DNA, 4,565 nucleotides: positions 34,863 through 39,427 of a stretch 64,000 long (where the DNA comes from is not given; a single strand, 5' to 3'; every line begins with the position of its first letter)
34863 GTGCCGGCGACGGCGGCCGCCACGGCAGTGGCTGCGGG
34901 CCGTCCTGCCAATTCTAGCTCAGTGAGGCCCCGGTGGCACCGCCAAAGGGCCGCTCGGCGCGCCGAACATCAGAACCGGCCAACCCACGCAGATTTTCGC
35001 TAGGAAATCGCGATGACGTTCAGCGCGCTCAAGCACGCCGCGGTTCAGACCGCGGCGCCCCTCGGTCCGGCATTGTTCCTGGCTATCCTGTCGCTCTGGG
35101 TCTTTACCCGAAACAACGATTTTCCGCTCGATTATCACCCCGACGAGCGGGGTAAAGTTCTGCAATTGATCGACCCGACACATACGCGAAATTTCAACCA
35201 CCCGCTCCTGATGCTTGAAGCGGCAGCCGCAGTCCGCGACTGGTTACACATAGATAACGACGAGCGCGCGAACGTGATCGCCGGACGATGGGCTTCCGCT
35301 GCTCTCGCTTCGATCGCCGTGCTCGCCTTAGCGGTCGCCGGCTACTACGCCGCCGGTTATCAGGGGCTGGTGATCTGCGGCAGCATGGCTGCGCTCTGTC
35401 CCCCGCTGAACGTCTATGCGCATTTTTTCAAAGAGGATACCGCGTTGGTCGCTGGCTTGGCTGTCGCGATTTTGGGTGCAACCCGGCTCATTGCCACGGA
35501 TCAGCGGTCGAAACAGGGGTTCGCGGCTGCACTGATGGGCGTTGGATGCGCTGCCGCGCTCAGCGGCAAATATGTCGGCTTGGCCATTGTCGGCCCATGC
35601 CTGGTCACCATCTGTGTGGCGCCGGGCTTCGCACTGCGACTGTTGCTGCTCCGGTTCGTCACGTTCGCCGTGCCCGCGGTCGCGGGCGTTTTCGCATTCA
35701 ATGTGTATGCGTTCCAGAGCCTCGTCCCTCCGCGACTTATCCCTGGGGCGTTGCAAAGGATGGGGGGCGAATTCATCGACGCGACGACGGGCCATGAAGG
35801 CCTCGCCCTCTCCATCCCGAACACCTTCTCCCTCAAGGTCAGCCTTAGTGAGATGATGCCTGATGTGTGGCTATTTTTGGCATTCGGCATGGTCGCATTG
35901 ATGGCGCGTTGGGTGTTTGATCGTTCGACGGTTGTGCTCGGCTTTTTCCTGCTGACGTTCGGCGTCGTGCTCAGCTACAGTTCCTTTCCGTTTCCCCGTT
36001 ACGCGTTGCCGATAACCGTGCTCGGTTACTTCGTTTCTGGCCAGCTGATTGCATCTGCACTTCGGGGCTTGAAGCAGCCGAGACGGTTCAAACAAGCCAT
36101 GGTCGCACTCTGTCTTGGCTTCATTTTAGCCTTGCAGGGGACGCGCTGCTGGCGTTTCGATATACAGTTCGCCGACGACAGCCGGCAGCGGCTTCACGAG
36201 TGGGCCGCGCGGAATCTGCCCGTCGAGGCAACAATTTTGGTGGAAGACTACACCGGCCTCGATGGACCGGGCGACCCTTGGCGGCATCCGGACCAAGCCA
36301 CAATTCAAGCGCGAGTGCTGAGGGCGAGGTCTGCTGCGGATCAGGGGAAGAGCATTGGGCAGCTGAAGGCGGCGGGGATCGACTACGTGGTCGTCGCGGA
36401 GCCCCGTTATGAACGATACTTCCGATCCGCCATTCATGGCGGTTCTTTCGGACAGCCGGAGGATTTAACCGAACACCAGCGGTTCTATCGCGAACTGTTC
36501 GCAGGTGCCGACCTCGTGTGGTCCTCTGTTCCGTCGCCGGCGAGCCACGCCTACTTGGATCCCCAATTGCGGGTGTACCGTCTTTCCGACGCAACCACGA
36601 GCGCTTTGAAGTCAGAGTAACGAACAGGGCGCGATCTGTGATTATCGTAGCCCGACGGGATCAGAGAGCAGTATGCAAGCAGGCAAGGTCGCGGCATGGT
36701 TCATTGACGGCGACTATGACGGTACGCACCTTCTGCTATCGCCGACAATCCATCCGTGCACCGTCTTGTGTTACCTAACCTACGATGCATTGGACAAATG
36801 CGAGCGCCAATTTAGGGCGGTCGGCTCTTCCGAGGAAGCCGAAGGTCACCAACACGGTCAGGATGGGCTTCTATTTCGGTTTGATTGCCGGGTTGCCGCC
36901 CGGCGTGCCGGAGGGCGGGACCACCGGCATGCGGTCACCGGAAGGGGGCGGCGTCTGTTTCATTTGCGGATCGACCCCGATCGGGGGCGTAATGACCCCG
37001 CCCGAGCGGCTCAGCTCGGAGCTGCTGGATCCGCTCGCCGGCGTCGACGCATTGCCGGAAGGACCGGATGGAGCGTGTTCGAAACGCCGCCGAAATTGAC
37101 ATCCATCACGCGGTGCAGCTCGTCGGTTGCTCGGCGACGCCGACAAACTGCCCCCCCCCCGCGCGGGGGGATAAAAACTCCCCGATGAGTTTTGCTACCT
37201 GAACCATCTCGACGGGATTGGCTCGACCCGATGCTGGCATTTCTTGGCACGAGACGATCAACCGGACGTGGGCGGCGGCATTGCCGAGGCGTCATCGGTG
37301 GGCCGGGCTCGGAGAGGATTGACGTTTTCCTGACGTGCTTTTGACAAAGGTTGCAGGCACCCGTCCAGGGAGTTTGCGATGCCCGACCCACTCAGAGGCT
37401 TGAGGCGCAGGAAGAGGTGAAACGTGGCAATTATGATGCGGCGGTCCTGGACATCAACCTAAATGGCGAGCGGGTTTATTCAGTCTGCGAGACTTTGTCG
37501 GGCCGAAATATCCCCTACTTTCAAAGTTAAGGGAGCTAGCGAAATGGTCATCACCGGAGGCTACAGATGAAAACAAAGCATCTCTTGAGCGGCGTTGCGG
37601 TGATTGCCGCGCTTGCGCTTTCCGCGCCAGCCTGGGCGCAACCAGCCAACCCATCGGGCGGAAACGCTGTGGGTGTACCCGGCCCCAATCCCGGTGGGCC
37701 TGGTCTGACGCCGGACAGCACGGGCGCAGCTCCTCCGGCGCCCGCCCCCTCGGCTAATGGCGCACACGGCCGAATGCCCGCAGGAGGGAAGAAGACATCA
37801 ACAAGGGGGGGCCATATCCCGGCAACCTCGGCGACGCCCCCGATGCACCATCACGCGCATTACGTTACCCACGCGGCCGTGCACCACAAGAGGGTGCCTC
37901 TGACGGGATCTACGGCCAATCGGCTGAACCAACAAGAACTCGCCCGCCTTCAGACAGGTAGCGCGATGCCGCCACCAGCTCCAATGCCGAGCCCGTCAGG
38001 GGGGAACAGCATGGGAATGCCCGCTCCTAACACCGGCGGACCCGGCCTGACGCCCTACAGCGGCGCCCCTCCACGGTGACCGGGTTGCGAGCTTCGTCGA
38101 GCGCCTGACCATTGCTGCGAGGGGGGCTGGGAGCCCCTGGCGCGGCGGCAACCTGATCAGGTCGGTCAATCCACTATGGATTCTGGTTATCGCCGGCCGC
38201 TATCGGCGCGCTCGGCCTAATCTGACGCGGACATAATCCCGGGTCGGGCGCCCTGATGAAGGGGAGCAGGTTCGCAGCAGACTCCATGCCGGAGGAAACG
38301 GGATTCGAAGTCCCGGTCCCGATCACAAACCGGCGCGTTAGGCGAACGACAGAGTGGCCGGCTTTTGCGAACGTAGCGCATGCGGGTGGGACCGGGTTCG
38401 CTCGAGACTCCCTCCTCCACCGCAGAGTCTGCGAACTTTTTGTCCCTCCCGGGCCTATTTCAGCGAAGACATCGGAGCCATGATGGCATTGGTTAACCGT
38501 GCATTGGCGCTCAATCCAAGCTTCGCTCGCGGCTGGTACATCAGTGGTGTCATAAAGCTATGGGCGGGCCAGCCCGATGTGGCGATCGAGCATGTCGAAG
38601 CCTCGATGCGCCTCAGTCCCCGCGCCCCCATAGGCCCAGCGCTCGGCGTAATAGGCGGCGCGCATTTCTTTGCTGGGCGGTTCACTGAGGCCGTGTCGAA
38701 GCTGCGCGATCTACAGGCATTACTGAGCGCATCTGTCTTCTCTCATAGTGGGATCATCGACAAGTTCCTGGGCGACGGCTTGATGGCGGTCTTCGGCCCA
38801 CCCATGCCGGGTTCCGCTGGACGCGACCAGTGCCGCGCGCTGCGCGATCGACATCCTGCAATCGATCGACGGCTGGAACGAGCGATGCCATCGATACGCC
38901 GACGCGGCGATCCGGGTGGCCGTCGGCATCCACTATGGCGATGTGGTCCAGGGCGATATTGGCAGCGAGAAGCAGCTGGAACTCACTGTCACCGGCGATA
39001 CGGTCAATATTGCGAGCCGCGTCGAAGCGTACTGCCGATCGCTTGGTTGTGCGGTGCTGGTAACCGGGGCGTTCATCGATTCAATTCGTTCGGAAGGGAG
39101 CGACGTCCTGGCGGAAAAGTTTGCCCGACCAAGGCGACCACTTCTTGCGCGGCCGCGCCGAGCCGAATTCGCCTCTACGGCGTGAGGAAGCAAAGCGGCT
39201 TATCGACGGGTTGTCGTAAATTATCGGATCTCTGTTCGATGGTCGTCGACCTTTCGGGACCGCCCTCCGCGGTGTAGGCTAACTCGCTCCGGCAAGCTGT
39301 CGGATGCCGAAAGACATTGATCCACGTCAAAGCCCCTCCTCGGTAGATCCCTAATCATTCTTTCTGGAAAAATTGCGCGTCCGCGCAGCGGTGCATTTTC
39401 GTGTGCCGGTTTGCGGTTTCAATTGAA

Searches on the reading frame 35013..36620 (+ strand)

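Call 54: search_protein_families(library=pfam, proteins=[window:35013-36620:+], max_evalue=0.01)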
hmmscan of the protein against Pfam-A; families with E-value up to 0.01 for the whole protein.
window:35013-36620:+ (535 aa): 1 family
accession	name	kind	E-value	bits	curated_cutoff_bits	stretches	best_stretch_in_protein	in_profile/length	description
PF02366.24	PMT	-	0.00053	20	22.7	1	85-203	79-199/245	Dolichyl-phosphate-mannose-protein mannosyltransferase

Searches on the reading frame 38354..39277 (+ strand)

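Call 54: search_protein_families(library=pfam, proteins=[window:38354-39277:+], max_evalue=0.01)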
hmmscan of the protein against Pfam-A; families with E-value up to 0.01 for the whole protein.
window:38354-39277:+ (307 aa): 1 family
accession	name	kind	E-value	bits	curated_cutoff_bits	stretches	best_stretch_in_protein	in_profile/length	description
PF13428.12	TPR_14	-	0.0082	17.2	23.5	0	38-62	15-39/44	Tetratricopeptide repeat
